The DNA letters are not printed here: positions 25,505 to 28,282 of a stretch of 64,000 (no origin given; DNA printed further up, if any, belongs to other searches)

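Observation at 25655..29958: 825-aa protein of unknown function translationally coupled to a membrane Ser/Thr kinase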

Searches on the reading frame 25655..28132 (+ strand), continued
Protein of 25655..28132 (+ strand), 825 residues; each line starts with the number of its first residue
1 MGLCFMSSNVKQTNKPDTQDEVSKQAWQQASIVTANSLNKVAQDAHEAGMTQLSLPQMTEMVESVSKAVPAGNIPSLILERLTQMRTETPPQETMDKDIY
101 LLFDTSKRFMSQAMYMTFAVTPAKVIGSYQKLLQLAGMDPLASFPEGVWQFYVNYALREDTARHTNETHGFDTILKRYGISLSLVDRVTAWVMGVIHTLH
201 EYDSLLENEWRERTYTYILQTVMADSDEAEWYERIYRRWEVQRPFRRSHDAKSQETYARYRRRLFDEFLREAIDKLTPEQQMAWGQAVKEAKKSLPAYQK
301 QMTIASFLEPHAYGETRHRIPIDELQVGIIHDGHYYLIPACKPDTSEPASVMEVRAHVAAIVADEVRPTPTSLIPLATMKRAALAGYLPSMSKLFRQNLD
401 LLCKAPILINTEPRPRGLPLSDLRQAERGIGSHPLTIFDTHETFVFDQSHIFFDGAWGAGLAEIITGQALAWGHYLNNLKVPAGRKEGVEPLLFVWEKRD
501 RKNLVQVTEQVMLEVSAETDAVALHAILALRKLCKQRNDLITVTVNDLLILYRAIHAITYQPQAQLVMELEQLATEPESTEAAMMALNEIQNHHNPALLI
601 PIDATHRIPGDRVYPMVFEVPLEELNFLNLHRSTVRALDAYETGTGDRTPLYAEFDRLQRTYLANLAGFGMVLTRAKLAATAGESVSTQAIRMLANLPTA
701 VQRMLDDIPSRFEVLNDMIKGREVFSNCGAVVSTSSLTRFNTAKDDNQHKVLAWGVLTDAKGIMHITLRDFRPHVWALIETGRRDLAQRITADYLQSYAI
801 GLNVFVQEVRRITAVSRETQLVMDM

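Call 86: fold_search(model_id=the predicted structure, library=pdb)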
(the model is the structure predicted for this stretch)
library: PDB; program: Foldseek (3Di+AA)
matches with E <= 10: 234; with E <= 0.001: 32
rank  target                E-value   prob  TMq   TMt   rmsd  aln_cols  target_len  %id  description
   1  1xmc_A                6.2e-12  1.00  0.45  0.60  12.0       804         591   10  C323M mutant structure of mouse carnitine octanoyltransferase (released 2004-10-19)
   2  1xmc_B                6.5e-12  1.00  0.46  0.61  11.3       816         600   10  C323M mutant structure of mouse carnitine octanoyltransferase (released 2004-10-19)
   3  1xl7_A                6.7e-12  1.00  0.46  0.61  11.6       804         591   10  Crystal Structure of Mouse Carnitine Octanoyltransferase (released 2004-10-19)
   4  1xl7_B                2.1e-11  1.00  0.46  0.61  11.5       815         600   10  Crystal Structure of Mouse Carnitine Octanoyltransferase (released 2004-10-19)
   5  1xmd_B                2.4e-11  1.00  0.46  0.60  11.4       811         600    9  M335V mutant structure of mouse carnitine octanoyltransferase (released 2004-10-19)
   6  2fy4                  2.5e-11  1.00  0.43  0.58  12.5       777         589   12  Structures of ligand bound human choline acetyltransferase provide insight into regulation of acetylcholine synthesis (released 2006-12-12)
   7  1xmd_A                2.8e-11  1.00  0.44  0.58  12.0       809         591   10  M335V mutant structure of mouse carnitine octanoyltransferase (released 2004-10-19)
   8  2fy3                  3.3e-11  1.00  0.41  0.54  12.9       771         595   12  Structures of ligand bound human choline acetyltransferase provides insight into regulation of acetylcholine synthesis (released 2006-12-12)
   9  2fy2                  8.6e-11  1.00  0.41  0.55  12.6       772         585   11  Structures of ligand bound human choline acetyltransferase provide insight into regulation of acetylcholine synthesis (released 2006-12-12)
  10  1t7q_A                1.3e-10  1.00  0.46  0.60  11.5       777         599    8  Crystal structure of the F565A mutant of murine carnitine acetyltransferase in complex with carnitine and CoA (released 2004-06-22)
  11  1t7n                  1.7e-10  1.00  0.44  0.58  12.0       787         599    8  Crystal structure of the M564G mutant of murine CrAT (released 2004-06-22)
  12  1q6x_A                1.8e-10  1.00  0.44  0.57  11.5       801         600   11  Crystal structure of rat choline acetyltransferase (released 2004-06-01)
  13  2h3w_A                3.2e-10  1.00  0.45  0.59  11.5       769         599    8  Crystal structure of the S554A/M564G mutant of murine carnitine acetyltransferase in complex with hexanoylcarnitine an (released 2006-08-01)
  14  1ndb_A                4.1e-10  1.00  0.44  0.58  10.2       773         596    8  Crystal structure of Carnitine Acetyltransferase (released 2003-01-28)
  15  2fy5                  4.2e-10  1.00  0.40  0.55  13.9       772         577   12  Structures of ligand bound human choline acetyltransferase provide insight into regulation of acetylcholine synthesis (released 2006-12-12)
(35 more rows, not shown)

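Call 89: find_encoding_contigs(protein=P0155, flank=5000, max_places=2)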
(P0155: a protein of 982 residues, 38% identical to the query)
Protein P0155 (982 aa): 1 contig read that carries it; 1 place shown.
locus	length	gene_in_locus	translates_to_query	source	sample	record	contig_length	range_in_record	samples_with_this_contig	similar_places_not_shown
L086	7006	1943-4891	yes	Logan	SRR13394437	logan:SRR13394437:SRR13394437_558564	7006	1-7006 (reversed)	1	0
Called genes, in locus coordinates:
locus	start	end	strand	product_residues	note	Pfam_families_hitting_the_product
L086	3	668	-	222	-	?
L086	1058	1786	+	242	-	PF00106:adh_short, PF08659:KR, PF23441:SDR (weak), PF13561:adh_short_C2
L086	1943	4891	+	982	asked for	PF00498:FHA, PF16697:Yop-YscD_cpl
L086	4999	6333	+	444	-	PF08245:Mur_ligase_M, PF02875:Mur_ligase_C, PF27239:FOL3_C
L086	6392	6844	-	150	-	PF13302:Acetyltransf_3 (weak), PF00583:Acetyltransf_1, PF13673:Acetyltransf_10, PF13508:Acetyltransf_7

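Call 90: find_encoding_contigs(protein=P0227, flank=5000, max_places=2)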
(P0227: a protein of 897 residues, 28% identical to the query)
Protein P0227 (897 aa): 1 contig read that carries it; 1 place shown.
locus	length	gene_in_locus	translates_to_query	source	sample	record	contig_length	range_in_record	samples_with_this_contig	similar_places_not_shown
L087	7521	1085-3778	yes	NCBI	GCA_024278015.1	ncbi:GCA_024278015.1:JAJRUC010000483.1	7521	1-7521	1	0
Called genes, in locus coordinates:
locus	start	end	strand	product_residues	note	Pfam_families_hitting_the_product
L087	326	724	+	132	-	PF15919:HicB_lk_antitox, PF05534:HicB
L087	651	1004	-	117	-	-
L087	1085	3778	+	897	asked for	PF00498:FHA, PF16697:Yop-YscD_cpl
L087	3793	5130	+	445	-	PF08245:Mur_ligase_M, PF02875:Mur_ligase_C, PF27239:FOL3_C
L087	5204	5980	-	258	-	PF05148:Methyltransf_8 (weak), PF13489:Methyltransf_23, PF01209:Ubie_methyltran, PF07021:MetW, PF13847:Methyltransf_31, PF08241:Methyltransf_11, PF08242:Methyltransf_12, PF13649:Methyltransf_25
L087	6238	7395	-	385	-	PF00108:Thiolase_N, PF22691:Thiolase_C_1, PF02803:Thiolase_C (weak)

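Call 91: find_encoding_contigs(protein=P0146, flank=5000, max_places=2)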
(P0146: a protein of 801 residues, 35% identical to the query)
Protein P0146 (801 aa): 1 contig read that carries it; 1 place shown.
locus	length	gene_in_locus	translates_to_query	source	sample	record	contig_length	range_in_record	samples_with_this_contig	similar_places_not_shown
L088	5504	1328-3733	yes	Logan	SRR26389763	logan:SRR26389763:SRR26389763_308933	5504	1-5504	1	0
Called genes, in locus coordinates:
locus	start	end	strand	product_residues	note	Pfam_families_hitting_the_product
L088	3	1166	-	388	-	?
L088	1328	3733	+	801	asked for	PF00755:Carn_acyltransf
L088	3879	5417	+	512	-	PF02142:MGS, PF01808:AICARFT_IMPCHas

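Call 92: find_encoding_contigs(protein=P0138, flank=5000, max_places=2)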
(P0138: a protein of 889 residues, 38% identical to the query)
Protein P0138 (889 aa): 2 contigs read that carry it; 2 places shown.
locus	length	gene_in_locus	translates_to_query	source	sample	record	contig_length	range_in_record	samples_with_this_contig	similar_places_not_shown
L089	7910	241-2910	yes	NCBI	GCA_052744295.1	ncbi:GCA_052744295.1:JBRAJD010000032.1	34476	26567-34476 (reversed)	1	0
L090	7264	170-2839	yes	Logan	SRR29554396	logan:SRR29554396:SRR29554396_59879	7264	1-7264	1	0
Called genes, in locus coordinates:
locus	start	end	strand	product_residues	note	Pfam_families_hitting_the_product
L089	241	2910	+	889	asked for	-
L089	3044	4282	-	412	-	PF01011:PQQ (faint), PF13360:PQQ_2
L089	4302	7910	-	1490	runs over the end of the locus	-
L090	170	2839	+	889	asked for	-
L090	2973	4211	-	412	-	PF01011:PQQ (faint), PF13360:PQQ_2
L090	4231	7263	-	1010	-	?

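Call 96: search_solved_structures(query=A5, max_evalue=10, show_alignments=3)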
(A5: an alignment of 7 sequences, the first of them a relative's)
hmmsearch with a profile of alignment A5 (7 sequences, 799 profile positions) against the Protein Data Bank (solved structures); distinct sequences matched with E-value up to 10: 6.
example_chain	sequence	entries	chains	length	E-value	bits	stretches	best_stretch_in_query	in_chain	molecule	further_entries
1t1u_A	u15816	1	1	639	0.062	14.5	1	293-388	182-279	Choline O-acetyltransferase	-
1q6x_A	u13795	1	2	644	0.062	14.5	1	293-388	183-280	choline O-acetyltransferase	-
2fy2_A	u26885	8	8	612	0.18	13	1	295-390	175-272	Choline O-acetyltransferase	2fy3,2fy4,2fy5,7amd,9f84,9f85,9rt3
1xmc_A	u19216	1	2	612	0.95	10.6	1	304-383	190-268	Peroxisomal carnitine O-octanoyltransferase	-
1xmd_A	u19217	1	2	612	0.95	10.6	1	304-383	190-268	Peroxisomal carnitine O-octanoyltransferase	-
1xl7_A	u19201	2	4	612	0.95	10.6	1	304-383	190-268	Peroxisomal carnitine O-octanoyltransferase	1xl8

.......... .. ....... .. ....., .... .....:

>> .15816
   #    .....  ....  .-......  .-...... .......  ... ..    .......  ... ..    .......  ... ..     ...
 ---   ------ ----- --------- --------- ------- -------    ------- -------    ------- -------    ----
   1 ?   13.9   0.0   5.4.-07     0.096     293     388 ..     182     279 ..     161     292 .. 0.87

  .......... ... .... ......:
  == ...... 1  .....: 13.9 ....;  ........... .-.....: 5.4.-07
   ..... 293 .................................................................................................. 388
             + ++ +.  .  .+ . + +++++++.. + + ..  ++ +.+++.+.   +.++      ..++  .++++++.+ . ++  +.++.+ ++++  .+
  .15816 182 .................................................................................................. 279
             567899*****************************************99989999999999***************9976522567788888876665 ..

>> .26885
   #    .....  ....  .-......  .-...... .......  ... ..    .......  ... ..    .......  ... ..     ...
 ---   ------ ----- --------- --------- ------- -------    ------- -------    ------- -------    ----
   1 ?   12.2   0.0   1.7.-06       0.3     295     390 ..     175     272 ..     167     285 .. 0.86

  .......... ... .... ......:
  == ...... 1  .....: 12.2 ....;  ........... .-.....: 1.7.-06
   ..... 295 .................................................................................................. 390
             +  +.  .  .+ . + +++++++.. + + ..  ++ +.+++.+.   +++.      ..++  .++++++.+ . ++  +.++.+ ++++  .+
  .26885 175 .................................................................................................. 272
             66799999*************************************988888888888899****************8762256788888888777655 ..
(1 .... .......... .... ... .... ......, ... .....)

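Call 99: search_protein_families(library=pfam, proteins=[L078:3137-4153:+, L029:12010-13848:+, L069:5091-5918:-, L068:10168-10569:-, L014:4851-5807:+, L044:444-1253:+, L057:1956-3461:+, L054:3545-5866:+, L054:37-813:+, L029:10318-11706:+], max_evalue=0.00001)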
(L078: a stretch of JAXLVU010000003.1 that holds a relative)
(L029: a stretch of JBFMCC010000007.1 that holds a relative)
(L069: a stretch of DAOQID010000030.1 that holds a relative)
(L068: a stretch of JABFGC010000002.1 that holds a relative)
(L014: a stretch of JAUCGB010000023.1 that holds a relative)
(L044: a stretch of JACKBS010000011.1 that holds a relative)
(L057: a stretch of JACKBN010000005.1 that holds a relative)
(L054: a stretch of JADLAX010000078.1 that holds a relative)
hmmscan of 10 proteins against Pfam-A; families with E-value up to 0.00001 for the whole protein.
L078:3137-4153:+ (338 aa): 2 families
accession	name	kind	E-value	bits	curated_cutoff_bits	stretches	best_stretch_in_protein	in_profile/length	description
PF00589.27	Phage_integrase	-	8.5e-30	104.2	27.1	1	154-323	12-170/172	Phage integrase family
PF02899.23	Phage_int_SAM_1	-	4.5e-06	27.3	22.3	0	23-92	10-76/83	Phage integrase, N-terminal SAM-like domain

L029:12010-13848:+ (612 aa): 2 families
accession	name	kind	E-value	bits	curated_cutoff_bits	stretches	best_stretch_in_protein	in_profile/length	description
PF00664.28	ABC_membrane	-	1.2e-47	163.4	28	1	42-314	5-273/274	ABC transporter transmembrane region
PF00005.33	ABC_tran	-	5.6e-33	114.9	25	1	377-527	1-137/137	ABC transporter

L069:5091-5918:- (275 aa): 1 family
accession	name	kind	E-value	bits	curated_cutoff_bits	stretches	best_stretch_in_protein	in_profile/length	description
PF01063.24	Aminotran_4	-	8.1e-31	108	28.5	1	34-240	2-223/223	Amino-transferase class IV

L068:10168-10569:- (133 aa): 10 families
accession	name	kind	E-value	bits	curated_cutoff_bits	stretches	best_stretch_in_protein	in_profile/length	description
PF00037.32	Fer4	-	9.2e-12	44.7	21.1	1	46-69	1-24/24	4Fe-4S binding domain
PF12838.12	Fer4_7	-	8.6e-09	36.2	27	1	23-67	6-52/52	4Fe-4S dicluster domain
PF14697.11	Fer4_21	-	1.9e-08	34.7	35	0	8-35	30-58/59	4Fe-4S dicluster domain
PF13237.11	Fer4_10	-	3e-08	33.9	25.5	1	46-77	2-22/53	4Fe-4S dicluster domain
PF12837.12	Fer4_6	-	4.8e-08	33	25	1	48-68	4-24/24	4Fe-4S binding domain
PF13183.11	Fer4_8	-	4.9e-07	30.6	27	0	51-83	3-35/68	4Fe-4S dicluster domain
PF13534.11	Fer4_17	-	9e-07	29.8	22.2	0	53-82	2-31/61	4Fe-4S dicluster domain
PF13187.11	Fer4_9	-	1.9e-06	28.2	27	1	24-68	7-52/52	4Fe-4S dicluster domain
PF12797.12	Fer4_2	-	4e-06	26.9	24.5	1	47-65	4-22/22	4Fe-4S binding domain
PF13484.11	Fer4_16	-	5.1e-06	27.6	30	0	52-96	1-45/66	4Fe-4S double cluster binding domain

L014:4851-5807:+ (318 aa): 2 families
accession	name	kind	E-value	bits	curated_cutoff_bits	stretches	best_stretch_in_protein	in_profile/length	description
PF00990.26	GGDEF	-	1e-57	194.9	23.8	1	149-311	1-161/161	Diguanylate cyclase, GGDEF domain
PF00072.30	Response_reg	-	3.1e-26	92.2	30.2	1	7-119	1-111/111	Response regulator receiver domain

L044:444-1253:+ (269 aa): 1 family
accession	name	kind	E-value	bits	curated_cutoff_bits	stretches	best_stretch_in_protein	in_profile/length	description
PF02522.19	Antibiotic_NAT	-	1.2e-92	310.1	25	1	35-263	1-231/232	Aminoglycoside 3-N-acetyltransferase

L057:1956-3461:+ (501 aa): 5 families
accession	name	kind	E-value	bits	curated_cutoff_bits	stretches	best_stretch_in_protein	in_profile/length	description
PF02786.22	CPSase_L_D2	-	9.4e-72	241.4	19.8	1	116-323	2-209/211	Carbamoyl-phosphate synthase L chain, ATP binding domain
PF00289.28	Biotin_carb_N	-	1.6e-42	144.8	25.5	1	1-110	1-110/110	Biotin carboxylase, N-terminal domain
PF02785.25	Biotin_carb_C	-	1.8e-41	141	32.4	1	337-443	1-107/108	Biotin carboxylase C-terminal domain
PF07478.18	Dala_Dala_lig_C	-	3.5e-12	46.7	24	1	144-292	28-174/204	D-ala D-ala ligase C-terminus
PF02222.28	ATP-grasp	-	1.2e-06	28.8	27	1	141-293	19-162/179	ATP-grasp domain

L054:3545-5866:+ (773 aa): 1 family
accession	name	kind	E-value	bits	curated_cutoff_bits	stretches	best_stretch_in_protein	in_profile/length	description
PF13231.12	PMT_2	-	1.7e-15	58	26.1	1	63-225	2-160/160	Dolichyl-phosphate-mannose-protein mannosyltransferase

L054:37-813:+ (258 aa): 2 families
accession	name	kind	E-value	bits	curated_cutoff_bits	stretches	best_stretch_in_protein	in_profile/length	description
PF00378.25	ECH_1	-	1.3e-57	195.5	27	1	10-256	3-249/251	Enoyl-CoA hydratase/isomerase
PF16113.10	ECH_2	-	7.5e-33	114.9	27.2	1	15-234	3-225/335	Enoyl-CoA hydratase/isomerase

L029:10318-11706:+ (462 aa): 1 family
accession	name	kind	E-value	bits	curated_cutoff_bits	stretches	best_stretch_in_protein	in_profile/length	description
PF01554.23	MatE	-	2.5e-48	164.2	24.9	2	30-189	1-160/161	MatE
